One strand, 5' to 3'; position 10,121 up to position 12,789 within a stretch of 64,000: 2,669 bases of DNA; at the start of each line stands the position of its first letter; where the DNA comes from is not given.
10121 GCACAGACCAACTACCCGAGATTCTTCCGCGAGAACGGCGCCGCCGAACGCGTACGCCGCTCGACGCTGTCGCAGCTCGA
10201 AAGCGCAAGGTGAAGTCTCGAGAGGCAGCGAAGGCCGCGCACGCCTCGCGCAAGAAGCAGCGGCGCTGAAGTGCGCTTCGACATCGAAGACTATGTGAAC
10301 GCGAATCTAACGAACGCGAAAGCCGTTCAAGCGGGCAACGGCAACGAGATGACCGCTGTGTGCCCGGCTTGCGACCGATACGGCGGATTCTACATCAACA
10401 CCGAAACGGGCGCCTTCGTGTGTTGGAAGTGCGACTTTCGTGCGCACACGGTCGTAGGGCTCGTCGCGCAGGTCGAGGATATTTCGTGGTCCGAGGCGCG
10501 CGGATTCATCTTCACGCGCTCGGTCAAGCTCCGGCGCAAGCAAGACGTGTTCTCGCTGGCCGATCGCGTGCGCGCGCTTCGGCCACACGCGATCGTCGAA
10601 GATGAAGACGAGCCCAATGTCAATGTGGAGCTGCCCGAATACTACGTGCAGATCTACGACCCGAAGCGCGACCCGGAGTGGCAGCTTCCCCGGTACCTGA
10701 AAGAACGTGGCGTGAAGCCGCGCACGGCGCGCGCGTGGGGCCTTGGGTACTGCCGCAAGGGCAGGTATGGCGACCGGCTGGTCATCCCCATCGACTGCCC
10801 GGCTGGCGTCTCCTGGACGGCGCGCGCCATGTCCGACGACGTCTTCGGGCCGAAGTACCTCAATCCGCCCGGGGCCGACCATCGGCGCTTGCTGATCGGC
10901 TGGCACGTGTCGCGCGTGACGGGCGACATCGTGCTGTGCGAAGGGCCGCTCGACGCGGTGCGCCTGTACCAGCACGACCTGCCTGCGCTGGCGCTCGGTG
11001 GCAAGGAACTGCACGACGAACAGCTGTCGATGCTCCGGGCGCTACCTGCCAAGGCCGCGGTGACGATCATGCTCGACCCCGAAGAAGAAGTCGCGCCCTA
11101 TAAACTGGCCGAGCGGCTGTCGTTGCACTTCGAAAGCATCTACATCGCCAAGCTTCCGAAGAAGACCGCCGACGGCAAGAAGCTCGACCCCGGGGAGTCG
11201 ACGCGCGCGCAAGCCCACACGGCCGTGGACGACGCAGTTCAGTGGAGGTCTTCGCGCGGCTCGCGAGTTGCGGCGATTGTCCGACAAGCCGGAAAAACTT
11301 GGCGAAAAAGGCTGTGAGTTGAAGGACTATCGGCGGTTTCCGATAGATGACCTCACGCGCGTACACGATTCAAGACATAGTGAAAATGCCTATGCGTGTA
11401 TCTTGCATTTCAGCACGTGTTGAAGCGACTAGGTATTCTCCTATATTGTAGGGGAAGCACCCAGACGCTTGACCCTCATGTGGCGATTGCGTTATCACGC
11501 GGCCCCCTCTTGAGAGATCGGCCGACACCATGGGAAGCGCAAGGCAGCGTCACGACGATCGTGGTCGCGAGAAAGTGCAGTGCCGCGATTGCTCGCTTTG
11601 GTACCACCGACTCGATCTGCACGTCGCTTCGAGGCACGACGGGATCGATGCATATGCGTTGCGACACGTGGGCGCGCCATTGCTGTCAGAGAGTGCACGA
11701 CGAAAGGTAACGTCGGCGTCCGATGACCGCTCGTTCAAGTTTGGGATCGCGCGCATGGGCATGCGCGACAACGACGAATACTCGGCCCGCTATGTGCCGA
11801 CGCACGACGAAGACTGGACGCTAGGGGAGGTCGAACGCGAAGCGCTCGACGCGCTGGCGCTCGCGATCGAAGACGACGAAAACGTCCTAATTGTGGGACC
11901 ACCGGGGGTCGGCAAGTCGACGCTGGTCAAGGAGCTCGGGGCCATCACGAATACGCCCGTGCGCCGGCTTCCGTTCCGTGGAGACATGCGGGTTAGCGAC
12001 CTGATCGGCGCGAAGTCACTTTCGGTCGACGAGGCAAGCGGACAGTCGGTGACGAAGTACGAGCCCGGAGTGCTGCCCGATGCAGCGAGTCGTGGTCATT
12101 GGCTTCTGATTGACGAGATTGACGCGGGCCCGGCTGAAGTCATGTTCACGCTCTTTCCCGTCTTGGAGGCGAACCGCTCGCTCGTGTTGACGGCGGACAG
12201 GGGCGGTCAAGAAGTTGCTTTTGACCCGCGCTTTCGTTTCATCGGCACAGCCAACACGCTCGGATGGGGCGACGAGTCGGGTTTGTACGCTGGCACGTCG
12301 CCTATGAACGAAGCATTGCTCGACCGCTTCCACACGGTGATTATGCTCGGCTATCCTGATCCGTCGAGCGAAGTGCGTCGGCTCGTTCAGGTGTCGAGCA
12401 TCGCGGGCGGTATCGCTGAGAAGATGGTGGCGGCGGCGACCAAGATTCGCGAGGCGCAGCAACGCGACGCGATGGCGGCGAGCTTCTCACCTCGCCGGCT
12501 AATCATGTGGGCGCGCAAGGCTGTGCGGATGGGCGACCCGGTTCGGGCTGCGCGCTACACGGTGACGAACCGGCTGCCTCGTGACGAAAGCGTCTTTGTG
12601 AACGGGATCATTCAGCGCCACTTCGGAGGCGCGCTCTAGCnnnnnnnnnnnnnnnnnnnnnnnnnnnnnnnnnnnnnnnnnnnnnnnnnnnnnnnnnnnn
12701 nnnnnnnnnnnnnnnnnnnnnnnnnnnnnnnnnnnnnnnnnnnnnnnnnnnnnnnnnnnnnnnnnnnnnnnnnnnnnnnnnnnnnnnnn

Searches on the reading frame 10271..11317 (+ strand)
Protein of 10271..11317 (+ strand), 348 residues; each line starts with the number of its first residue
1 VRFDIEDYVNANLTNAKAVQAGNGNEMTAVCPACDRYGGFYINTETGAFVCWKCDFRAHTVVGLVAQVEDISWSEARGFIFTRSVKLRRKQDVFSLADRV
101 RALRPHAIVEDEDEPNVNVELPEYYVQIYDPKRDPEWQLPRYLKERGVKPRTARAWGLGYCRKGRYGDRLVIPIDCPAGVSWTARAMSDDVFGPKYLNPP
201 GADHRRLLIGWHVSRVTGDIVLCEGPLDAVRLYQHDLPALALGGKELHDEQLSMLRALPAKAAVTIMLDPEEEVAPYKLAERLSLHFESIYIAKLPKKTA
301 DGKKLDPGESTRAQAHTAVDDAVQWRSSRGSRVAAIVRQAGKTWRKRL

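Call 16: search_protein_families(library=phrogs, proteins=[window:10271-11317:+])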
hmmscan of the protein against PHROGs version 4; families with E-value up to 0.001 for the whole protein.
window:10271-11317:+ (348 aa): 3 families
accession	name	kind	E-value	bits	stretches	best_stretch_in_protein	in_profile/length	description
phrog_47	-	DNA, RNA and nucleotide metabolism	2.5e-40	139.9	1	23-321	47-332/947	DNA primase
phrog_6444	-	DNA, RNA and nucleotide metabolism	6.8e-12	46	1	163-256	197-299/577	DNA primase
phrog_849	-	DNA, RNA and nucleotide metabolism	1.2e-06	28.8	1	135-270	145-295/435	DNA primase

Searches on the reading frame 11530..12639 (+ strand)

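Call 16: search_protein_families(library=phrogs, proteins=[window:11530-12639:+])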
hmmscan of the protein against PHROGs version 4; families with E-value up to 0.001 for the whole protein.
window:11530-12639:+ (369 aa): 13 families
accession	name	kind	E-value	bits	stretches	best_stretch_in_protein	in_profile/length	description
phrog_249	-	moron, auxiliary metabolic gene and host takeover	1.9e-47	163.4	1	85-347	102-353/380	porphyrin biosynthesis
phrog_16448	-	other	1e-21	77.9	1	97-323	430-631/680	ATPase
phrog_5424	-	other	2.5e-09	37.3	1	115-361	279-517/527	ATPase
phrog_29395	-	unknown function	4.7e-08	33.4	1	115-331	182-415/531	-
phrog_168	-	DNA, RNA and nucleotide metabolism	5.1e-08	34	1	86-277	13-160/314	clamp loader of DNA polymerase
phrog_1297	-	other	2.3e-06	27.9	1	103-272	12-168/356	ATPase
phrog_10371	-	DNA, RNA and nucleotide metabolism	5.6e-06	25.9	1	117-277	327-477/683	DNA helicase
phrog_293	-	moron, auxiliary metabolic gene and host takeover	2.2e-05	23.7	1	99-137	149-184/1058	ABC transporter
phrog_7998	-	unknown function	6.1e-05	23.3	1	108-236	32-166/339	-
phrog_2392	-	moron, auxiliary metabolic gene and host takeover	0.00015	21.3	1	100-134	491-525/726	ABC transporter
phrog_11838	-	DNA, RNA and nucleotide metabolism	0.00018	21.8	1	115-199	39-109/420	clamp loader of DNA polymerase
phrog_3757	-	unknown function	0.00046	20.7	0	110-149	120-159/367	-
phrog_325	-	DNA, RNA and nucleotide metabolism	0.00061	19.2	1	103-136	476-510/986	Dda-like helicase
